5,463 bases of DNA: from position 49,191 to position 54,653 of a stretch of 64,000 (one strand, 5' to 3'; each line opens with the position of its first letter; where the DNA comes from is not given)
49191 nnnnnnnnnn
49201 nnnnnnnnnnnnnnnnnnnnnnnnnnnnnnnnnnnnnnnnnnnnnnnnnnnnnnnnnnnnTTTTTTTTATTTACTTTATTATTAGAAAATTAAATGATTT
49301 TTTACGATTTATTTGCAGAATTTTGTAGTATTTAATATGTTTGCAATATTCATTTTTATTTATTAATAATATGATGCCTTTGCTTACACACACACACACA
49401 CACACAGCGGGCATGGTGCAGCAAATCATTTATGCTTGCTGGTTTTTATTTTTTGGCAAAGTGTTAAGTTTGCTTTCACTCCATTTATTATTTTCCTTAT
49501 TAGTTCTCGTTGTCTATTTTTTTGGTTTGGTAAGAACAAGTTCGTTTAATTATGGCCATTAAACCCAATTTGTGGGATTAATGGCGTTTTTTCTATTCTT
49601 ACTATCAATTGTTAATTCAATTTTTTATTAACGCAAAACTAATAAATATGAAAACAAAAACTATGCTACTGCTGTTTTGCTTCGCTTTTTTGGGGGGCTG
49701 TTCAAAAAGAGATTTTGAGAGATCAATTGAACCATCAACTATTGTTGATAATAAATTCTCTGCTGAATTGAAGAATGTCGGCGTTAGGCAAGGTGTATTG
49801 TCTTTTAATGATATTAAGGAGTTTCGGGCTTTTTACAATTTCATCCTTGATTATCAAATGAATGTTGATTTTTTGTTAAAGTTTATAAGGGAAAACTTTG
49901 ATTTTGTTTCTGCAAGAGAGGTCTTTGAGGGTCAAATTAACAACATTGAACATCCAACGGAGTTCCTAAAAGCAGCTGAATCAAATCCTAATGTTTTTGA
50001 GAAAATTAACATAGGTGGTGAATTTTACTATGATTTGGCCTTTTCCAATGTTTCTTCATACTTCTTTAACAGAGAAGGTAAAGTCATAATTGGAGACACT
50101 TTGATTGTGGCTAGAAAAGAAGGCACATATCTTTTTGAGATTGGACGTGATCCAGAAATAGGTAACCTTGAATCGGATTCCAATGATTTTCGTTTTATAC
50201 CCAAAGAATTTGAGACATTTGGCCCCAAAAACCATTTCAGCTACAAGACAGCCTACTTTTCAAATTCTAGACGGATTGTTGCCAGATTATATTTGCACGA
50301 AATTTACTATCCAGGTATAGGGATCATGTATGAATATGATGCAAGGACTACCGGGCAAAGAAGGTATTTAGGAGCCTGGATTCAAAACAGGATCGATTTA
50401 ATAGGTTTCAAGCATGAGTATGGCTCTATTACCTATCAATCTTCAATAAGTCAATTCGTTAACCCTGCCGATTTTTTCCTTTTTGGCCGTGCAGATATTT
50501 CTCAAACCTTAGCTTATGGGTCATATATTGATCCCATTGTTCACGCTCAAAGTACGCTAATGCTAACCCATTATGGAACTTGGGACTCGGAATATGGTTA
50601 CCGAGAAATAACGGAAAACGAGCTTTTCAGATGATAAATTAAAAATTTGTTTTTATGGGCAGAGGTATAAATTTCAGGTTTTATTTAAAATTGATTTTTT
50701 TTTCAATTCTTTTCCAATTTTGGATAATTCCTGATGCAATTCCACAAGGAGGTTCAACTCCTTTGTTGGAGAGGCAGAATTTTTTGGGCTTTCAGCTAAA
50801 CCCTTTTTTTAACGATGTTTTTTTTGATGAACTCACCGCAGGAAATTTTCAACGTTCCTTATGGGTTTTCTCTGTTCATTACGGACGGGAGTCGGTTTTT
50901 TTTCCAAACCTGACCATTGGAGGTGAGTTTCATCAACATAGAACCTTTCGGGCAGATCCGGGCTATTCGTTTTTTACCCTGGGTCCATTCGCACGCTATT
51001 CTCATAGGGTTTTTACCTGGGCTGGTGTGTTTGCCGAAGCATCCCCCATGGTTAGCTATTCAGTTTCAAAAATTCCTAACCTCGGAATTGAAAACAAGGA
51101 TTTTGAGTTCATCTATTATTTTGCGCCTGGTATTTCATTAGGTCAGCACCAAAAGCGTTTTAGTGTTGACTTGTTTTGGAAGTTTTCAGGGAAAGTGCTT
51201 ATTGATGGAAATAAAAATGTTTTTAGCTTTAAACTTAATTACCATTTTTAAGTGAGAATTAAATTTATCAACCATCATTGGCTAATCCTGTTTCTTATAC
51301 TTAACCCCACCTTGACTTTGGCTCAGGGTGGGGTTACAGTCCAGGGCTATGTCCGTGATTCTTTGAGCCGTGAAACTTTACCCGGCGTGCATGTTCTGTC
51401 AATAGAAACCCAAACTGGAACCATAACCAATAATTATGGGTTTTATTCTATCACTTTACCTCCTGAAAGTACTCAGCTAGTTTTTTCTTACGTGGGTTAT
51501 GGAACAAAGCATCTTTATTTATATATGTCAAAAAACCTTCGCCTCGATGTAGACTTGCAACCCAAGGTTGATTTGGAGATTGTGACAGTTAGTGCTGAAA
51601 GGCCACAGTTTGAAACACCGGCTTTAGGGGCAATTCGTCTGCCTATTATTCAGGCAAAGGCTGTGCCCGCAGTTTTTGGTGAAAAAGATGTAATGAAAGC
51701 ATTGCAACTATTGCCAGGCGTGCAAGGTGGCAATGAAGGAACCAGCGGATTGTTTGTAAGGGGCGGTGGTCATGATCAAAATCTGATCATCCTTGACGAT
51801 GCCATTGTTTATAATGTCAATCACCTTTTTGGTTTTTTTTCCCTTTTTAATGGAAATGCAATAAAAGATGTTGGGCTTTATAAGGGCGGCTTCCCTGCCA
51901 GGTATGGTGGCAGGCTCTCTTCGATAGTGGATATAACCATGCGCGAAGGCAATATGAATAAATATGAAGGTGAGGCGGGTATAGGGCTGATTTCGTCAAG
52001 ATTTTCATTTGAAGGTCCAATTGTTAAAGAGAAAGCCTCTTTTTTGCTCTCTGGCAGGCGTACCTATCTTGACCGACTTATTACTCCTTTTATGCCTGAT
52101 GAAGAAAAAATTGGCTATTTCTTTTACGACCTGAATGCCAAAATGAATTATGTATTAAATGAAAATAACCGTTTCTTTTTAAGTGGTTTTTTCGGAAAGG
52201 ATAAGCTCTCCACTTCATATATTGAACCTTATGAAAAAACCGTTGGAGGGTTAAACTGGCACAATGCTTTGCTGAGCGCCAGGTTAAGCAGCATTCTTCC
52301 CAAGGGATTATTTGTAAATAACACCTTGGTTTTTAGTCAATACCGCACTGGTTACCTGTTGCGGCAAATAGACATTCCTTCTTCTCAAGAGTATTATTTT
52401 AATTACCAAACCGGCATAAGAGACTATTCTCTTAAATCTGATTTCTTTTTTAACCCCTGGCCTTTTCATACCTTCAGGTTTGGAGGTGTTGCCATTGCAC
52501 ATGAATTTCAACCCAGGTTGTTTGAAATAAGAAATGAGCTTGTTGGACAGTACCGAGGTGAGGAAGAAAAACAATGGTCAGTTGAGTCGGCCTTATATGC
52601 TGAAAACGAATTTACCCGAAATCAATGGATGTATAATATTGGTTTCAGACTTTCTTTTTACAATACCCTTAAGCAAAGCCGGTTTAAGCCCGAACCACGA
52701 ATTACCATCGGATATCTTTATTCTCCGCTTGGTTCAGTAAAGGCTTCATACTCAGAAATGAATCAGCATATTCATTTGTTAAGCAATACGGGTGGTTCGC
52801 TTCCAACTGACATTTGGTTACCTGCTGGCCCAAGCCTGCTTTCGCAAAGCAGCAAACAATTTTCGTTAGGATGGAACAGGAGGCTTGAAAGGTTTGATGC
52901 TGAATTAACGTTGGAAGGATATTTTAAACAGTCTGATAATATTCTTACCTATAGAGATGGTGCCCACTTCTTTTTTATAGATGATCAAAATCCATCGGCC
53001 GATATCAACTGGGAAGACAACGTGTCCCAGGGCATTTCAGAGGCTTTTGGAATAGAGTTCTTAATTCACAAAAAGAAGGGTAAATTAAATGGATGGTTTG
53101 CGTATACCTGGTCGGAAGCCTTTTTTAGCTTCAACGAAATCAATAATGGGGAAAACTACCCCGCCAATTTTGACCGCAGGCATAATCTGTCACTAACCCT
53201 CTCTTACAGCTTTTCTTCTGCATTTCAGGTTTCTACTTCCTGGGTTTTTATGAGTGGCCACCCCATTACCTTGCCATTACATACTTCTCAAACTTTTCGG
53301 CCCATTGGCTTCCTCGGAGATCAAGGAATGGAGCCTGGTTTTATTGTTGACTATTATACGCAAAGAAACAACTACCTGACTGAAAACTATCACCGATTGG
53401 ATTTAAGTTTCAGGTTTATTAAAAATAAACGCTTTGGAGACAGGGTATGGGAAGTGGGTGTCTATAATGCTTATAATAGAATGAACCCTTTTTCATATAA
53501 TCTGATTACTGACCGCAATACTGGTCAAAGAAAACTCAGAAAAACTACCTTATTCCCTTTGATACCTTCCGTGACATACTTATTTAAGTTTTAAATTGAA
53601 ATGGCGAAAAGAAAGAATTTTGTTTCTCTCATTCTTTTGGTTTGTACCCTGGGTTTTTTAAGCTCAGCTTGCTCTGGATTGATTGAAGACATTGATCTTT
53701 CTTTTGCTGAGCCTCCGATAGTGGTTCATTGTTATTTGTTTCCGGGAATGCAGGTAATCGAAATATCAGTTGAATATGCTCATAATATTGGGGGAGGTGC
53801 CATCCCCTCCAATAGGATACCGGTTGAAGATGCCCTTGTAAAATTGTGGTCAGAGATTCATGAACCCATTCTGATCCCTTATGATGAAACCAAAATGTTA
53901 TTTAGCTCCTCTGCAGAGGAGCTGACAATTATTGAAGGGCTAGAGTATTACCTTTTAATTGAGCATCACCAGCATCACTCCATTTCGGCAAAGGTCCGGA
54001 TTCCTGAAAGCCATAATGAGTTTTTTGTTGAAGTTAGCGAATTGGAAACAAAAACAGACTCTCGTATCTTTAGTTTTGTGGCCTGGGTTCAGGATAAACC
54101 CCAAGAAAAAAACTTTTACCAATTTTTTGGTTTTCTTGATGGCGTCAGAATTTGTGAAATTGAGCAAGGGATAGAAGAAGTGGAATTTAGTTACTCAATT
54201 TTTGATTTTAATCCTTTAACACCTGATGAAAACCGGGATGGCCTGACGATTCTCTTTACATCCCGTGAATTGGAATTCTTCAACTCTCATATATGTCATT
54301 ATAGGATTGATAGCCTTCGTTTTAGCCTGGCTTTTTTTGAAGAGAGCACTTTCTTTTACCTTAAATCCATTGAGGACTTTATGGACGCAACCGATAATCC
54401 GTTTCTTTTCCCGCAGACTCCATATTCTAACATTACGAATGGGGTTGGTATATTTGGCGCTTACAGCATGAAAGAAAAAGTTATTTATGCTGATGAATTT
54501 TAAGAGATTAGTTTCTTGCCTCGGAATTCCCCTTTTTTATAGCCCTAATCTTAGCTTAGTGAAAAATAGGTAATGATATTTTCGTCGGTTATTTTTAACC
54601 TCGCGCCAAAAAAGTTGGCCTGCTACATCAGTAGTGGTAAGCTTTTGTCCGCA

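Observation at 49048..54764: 5.6-kb AT-rich island bracketed by two same-orientation solo units of the structured repeat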

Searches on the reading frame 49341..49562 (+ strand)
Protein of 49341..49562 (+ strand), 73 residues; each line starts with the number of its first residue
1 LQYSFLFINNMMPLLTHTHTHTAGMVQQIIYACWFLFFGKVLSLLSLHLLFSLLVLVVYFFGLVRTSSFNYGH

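Call 7: search_protein_families(library=pfam, proteins=[window:49341-49562:+], max_evalue=0.01)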
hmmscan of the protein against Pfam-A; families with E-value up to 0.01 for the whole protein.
window:49341-49562:+ (73 aa): 0 families

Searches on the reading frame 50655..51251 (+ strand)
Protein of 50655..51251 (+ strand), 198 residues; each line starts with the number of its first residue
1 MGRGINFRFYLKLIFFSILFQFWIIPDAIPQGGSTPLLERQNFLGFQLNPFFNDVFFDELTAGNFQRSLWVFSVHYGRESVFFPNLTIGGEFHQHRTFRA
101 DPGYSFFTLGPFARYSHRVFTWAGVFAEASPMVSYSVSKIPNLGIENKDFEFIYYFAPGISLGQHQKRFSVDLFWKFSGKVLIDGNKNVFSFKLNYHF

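Call 7: search_protein_families(library=pfam, proteins=[window:50655-51251:+], max_evalue=0.01)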
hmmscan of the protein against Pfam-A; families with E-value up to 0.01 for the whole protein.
window:50655-51251:+ (198 aa): 0 families

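Call 27: search_protein_families(library=ncbifam, proteins=[window:50655-51251:+], max_evalue=0.01)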
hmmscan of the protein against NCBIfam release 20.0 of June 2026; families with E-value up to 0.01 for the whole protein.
window:50655-51251:+ (198 aa): 0 families

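Call 37: find_encoding_contigs(protein=window:50655-51251:+, flank=10000, max_places=10)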
Protein window:50655-51251:+ (198 aa): 21 contigs read that carry it; 10 places shown.
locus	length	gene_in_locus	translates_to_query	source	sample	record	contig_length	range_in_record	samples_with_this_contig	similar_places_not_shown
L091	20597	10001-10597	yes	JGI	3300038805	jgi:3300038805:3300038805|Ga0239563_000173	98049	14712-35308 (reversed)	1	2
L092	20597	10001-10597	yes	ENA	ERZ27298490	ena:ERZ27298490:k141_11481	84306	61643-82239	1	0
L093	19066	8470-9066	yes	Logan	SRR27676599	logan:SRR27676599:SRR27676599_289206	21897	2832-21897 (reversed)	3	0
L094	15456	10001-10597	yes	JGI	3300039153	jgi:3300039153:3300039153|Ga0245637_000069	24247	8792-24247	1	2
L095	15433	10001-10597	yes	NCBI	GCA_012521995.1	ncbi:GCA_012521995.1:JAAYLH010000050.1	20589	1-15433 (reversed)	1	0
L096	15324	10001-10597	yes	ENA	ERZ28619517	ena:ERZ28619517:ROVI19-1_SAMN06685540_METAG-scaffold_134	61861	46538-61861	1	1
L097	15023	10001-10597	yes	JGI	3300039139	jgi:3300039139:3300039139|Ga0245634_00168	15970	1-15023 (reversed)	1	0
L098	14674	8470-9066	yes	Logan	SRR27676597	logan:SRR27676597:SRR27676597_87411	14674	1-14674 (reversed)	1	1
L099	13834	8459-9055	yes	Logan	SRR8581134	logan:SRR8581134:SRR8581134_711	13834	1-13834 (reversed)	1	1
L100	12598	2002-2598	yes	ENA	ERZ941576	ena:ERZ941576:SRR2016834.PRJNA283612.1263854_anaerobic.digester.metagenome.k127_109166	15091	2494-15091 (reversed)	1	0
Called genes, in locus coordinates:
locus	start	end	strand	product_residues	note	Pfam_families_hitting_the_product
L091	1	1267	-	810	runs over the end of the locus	PF04879:Molybdop_Fe4S4 (weak), PF00384:Molybdopterin, PF01568:Molydop_binding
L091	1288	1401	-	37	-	-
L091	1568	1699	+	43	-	-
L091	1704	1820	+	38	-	-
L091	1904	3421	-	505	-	PF04389:Peptidase_M28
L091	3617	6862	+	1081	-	PF26549:Tricorn_N, PF07676:PD40, PF26549:Tricorn_N, PF07676:PD40 (weak), PF26550:Tricorn_2nd, PF14684:Tricorn_C1, PF14685:PDZ_Tricorn, PF03572:Peptidase_S41, +3 more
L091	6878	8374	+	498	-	PF00209:SNF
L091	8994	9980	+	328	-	-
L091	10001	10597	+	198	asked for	-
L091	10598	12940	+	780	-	PF13620:CarboxypepD_reg, PF13715:CarbopepD_reg_2, PF07715:Plug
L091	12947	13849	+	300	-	PF14054:DUF4249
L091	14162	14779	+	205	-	-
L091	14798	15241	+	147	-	-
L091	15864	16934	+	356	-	-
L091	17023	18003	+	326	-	-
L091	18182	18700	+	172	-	-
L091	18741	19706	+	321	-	PF14054:DUF4249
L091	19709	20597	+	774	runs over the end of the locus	PF13715:CarbopepD_reg_2, PF07715:Plug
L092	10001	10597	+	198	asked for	-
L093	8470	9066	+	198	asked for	-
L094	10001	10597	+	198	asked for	-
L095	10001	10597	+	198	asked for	-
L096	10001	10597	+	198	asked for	-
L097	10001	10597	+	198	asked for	-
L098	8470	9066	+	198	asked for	-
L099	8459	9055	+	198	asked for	-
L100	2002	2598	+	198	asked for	-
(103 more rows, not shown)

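Call 87: search_protein_families(library=padloc, proteins=[window:50655-51251:+, L091:15864-16934:+], max_evalue=0.01)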
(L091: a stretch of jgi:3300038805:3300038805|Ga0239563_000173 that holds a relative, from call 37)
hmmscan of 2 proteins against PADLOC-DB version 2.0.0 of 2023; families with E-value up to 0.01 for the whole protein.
window:50655-51251:+ (198 aa): 0 families

L091:15864-16934:+ (356 aa): 0 families

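Call 88: search_protein_families(library=pfam, proteins=[L091:14162-14779:+, L091:14798-15241:+, L091:15864-16934:+, L091:17023-18003:+, L091:18182-18700:+, L091:18741-19706:+, L118:19830-20867:-, L118:21023-21520:+, L118:12472-12915:-], max_evalue=0.01)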
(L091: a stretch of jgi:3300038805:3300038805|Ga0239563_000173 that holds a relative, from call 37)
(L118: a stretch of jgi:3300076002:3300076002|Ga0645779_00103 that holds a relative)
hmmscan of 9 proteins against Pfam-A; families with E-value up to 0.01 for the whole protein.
L091:14162-14779:+ (205 aa): 1 family
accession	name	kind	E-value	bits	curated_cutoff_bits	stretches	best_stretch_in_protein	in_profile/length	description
PF13529.12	Peptidase_C39_2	-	3.5e-06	28.1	24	1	102-181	57-143/143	Peptidase_C39 like family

L091:14798-15241:+ (147 aa): 0 families

L091:15864-16934:+ (356 aa): 0 families

L091:17023-18003:+ (326 aa): 1 family
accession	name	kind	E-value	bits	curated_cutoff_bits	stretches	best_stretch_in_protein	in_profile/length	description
PF00837.23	T4_deiodinase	-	0.00097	18.9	27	1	149-219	83-154/237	Iodothyronine deiodinase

L091:18182-18700:+ (172 aa): 0 families

L091:18741-19706:+ (321 aa): 1 family
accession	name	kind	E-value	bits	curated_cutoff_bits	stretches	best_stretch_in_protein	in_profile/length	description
PF14054.11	DUF4249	-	4.8e-32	112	28.5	1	20-309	3-266/269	Domain of unknown function (DUF4249)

L118:19830-20867:- (345 aa): 0 families

L118:21023-21520:+ (165 aa): 1 family
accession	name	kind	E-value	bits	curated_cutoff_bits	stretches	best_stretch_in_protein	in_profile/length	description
PF01322.25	Cytochrom_C_2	-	0.00065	21.1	26.5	1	105-143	79-117/121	Cytochrome C'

L118:12472-12915:- (147 aa): 0 families

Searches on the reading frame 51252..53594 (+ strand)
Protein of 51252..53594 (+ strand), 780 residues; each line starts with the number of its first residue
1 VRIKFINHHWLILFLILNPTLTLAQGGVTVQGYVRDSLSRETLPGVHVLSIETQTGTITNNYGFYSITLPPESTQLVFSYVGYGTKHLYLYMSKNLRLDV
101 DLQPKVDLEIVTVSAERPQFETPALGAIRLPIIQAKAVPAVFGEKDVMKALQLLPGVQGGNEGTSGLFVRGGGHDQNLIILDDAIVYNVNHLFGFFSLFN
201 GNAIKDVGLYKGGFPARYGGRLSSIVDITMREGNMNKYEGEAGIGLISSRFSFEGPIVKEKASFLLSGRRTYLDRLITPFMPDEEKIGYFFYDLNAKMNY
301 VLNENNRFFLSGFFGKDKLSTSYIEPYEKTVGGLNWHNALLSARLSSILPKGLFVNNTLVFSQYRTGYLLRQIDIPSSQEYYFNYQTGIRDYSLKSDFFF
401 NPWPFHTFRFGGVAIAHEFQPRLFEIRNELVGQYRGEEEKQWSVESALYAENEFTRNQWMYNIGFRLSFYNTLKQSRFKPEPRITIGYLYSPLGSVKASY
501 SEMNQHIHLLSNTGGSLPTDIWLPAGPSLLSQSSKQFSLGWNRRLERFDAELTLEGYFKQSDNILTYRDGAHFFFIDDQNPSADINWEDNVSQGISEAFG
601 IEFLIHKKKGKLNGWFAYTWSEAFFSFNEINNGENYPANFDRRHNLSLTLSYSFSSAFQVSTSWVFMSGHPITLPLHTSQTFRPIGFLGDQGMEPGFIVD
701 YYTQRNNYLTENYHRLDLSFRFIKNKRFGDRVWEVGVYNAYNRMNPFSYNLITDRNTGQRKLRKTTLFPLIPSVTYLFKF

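Call 7: search_protein_families(library=pfam, proteins=[window:51252-53594:+], max_evalue=0.01)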
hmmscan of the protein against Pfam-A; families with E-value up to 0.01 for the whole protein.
window:51252-53594:+ (780 aa): 3 families
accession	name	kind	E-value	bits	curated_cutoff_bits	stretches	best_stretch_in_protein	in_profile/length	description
PF13715.12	CarbopepD_reg_2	-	1.1e-13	51.4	32.2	1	30-109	1-84/88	CarboxypepD_reg-like domain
PF13620.12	CarboxypepD_reg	-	1.9e-09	38.1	32.3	1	29-102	1-81/82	Carboxypeptidase regulatory-like domain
PF07715.20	Plug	-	1.2e-08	35.9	23.9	1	143-221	21-102/107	TonB-dependent Receptor Plug Domain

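Call 27: search_protein_families(library=ncbifam, proteins=[window:51252-53594:+], max_evalue=0.01)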
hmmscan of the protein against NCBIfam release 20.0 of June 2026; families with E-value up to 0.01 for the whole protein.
window:51252-53594:+ (780 aa): 1 family
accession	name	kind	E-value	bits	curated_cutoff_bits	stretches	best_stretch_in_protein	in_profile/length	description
TIGR04056.1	OMP_RagA_SusC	subfamily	1.1e-12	47.2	368.25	1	29-106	2-75/981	SusC/RagA family TonB-linked outer membrane protein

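Call 87: search_protein_families(library=padloc, proteins=[window:51252-53594:+], max_evalue=0.01)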
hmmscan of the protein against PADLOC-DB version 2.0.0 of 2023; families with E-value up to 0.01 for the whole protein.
window:51252-53594:+ (780 aa): 0 families

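Call 88: search_protein_families(library=pfam, proteins=[L118:19830-20867:-, L118:21023-21520:+, L118:12472-12915:-], max_evalue=0.01)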
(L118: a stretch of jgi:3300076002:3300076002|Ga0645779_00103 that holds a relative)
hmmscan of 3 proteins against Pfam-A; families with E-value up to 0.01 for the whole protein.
L118:19830-20867:- (345 aa): 0 families

L118:21023-21520:+ (165 aa): 1 family
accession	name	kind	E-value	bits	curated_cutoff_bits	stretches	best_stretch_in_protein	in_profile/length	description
PF01322.25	Cytochrom_C_2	-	0.00065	21.1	26.5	1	105-143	79-117/121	Cytochrome C'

L118:12472-12915:- (147 aa): 0 families

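Call 92: find_related_loci(query=window:51252-53594:+, collection=viral_contigs, flank=8000)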
Query window:51252-53594:+ (780 aa) in viral_contigs; peptide patterns used: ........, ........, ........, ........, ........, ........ (x = any residue, [..] = any of these).
1 stretches matched a pattern, but none encodes a relative of the query by tblastn (E <= 1e-3).

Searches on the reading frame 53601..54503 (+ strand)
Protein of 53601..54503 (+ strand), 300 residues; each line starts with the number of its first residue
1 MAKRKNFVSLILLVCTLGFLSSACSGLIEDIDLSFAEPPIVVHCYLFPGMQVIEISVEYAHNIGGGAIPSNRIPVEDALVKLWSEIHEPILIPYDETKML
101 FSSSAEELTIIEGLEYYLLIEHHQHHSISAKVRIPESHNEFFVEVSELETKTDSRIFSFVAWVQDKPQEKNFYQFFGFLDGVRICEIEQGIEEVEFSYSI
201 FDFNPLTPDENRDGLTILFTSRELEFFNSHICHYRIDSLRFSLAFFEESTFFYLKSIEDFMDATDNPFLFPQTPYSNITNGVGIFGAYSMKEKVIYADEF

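Call 7: search_protein_families(library=pfam, proteins=[window:53601-54503:+], max_evalue=0.01)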
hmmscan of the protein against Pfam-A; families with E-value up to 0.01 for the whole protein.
window:53601-54503:+ (300 aa): 1 family
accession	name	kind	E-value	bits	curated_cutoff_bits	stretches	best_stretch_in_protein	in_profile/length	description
PF14054.11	DUF4249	-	3.1e-21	76.6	28.5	1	31-293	4-268/269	Domain of unknown function (DUF4249)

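Call 27: search_protein_families(library=ncbifam, proteins=[window:53601-54503:+], max_evalue=0.01)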
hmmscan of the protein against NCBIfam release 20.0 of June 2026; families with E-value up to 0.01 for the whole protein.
window:53601-54503:+ (300 aa): 0 families

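Call 38: find_encoding_contigs(protein=window:53601-54503:+, flank=10000, max_places=10)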
Protein window:53601-54503:+ (300 aa): no gene with exactly this product is on record in the collection.

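Call 87: search_protein_families(library=padloc, proteins=[window:53601-54503:+], max_evalue=0.01)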
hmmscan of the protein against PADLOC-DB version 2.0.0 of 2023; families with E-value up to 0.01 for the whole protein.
window:53601-54503:+ (300 aa): 0 families

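Call 88: search_protein_families(library=pfam, proteins=[L118:19830-20867:-, L118:21023-21520:+, L118:12472-12915:-], max_evalue=0.01)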
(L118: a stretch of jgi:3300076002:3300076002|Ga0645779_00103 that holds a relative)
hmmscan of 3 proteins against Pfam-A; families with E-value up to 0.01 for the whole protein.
L118:19830-20867:- (345 aa): 0 families

L118:21023-21520:+ (165 aa): 1 family
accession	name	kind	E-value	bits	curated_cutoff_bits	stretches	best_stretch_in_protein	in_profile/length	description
PF01322.25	Cytochrom_C_2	-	0.00065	21.1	26.5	1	105-143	79-117/121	Cytochrome C'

L118:12472-12915:- (147 aa): 0 families
